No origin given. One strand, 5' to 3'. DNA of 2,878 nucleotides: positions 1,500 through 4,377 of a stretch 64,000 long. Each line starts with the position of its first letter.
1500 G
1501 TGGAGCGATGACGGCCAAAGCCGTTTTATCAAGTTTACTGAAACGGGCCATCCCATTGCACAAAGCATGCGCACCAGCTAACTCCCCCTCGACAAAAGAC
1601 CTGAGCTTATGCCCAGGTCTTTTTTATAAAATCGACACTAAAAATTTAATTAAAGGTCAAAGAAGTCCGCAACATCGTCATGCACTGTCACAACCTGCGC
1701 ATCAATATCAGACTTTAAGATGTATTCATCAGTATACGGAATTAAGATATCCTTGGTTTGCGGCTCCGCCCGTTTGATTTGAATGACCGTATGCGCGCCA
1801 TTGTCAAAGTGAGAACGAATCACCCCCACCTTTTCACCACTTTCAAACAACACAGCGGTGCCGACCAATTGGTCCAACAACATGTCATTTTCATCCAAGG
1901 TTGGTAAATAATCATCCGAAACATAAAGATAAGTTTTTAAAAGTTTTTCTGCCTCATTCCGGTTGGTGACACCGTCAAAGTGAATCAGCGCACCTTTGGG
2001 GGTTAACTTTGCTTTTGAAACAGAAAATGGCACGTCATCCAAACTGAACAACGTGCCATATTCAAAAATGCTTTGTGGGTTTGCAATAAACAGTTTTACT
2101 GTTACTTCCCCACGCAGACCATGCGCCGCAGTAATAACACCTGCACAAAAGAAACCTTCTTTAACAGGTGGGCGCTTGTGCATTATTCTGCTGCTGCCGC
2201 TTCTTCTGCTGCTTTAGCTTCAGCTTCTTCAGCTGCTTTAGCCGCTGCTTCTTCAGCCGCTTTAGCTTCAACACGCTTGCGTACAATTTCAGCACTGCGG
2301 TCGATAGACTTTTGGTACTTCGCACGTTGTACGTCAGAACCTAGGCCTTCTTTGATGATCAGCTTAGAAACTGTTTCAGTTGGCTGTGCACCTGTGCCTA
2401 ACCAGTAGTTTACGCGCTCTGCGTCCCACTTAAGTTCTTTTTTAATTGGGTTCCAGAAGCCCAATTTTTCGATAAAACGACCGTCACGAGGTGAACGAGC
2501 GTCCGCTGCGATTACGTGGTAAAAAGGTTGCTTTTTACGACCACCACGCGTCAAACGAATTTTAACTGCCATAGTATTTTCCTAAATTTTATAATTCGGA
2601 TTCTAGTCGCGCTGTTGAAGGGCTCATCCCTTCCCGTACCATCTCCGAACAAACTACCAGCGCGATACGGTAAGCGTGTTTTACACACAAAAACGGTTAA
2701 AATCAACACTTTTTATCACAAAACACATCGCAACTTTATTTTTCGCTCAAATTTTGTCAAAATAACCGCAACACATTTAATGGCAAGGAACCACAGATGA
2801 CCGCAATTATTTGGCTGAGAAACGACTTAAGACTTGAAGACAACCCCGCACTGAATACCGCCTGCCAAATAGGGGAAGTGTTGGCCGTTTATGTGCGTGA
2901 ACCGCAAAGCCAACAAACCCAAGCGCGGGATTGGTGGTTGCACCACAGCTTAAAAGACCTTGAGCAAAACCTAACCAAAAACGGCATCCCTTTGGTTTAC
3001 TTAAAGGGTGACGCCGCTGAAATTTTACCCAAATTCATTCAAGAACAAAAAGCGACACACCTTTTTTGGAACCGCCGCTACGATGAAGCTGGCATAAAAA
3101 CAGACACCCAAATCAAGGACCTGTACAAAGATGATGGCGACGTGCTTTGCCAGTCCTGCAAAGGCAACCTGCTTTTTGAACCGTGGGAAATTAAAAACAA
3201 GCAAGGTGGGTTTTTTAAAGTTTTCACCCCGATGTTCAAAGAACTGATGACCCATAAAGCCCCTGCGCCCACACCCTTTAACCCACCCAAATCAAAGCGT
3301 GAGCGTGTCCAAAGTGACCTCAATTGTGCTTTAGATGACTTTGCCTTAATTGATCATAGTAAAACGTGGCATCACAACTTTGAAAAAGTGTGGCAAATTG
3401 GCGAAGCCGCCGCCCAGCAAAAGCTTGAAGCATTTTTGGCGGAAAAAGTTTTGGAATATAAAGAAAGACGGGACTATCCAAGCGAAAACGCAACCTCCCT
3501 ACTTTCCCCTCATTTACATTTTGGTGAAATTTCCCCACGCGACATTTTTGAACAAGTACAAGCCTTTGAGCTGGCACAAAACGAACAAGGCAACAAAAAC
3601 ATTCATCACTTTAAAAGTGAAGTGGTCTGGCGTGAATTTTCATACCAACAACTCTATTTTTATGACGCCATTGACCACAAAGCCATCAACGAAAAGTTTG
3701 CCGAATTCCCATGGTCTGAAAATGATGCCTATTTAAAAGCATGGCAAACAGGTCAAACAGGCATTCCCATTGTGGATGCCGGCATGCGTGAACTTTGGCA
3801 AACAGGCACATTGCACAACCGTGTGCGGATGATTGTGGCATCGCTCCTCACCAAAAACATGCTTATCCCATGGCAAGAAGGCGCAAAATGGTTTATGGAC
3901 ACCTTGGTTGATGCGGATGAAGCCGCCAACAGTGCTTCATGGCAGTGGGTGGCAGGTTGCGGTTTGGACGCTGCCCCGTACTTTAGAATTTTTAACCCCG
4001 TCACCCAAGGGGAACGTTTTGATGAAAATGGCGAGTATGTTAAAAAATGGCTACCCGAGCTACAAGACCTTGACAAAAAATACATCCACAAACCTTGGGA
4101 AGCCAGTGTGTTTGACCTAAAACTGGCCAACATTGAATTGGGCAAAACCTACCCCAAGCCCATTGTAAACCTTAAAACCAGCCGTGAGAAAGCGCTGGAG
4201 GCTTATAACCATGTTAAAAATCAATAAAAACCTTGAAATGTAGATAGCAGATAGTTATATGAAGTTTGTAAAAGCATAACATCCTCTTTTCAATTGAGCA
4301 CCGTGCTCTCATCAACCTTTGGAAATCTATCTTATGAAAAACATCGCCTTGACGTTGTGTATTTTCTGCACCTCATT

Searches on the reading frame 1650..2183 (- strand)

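Call 47: search_protein_families(library=pfam, proteins=[window:1650-2183:-], max_evalue=0.001)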
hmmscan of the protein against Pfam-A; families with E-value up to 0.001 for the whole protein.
window:1650-2183:- (177 aa): 3 families
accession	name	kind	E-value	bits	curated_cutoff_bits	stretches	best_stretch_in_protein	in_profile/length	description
PF01782.24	RimM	-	3.7e-18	66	23.5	1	14-91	2-83/84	RimM N-terminal domain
PF24986.1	PRC_RimM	-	8.9e-09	35.3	27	1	104-168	2-64/69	RimM PRC barrel domain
PF05239.21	PRC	-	2e-06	28.1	21.2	1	99-169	2-73/78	PRC-barrel domain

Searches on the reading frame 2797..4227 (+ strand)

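Call 85: search_protein_families(library=pfam, proteins=[window:2797-4227:+], max_evalue=0.0001)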
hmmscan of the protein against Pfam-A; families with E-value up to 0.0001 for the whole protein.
window:2797-4227:+ (476 aa): 2 families
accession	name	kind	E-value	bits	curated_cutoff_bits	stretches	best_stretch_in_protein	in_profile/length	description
PF03441.19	FAD_binding_7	-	3e-85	285.2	27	1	273-471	2-202/203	FAD binding domain of DNA photolyase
PF00875.24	DNA_photolyase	-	1.6e-46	158.6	26.6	1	3-159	1-162/164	DNA photolyase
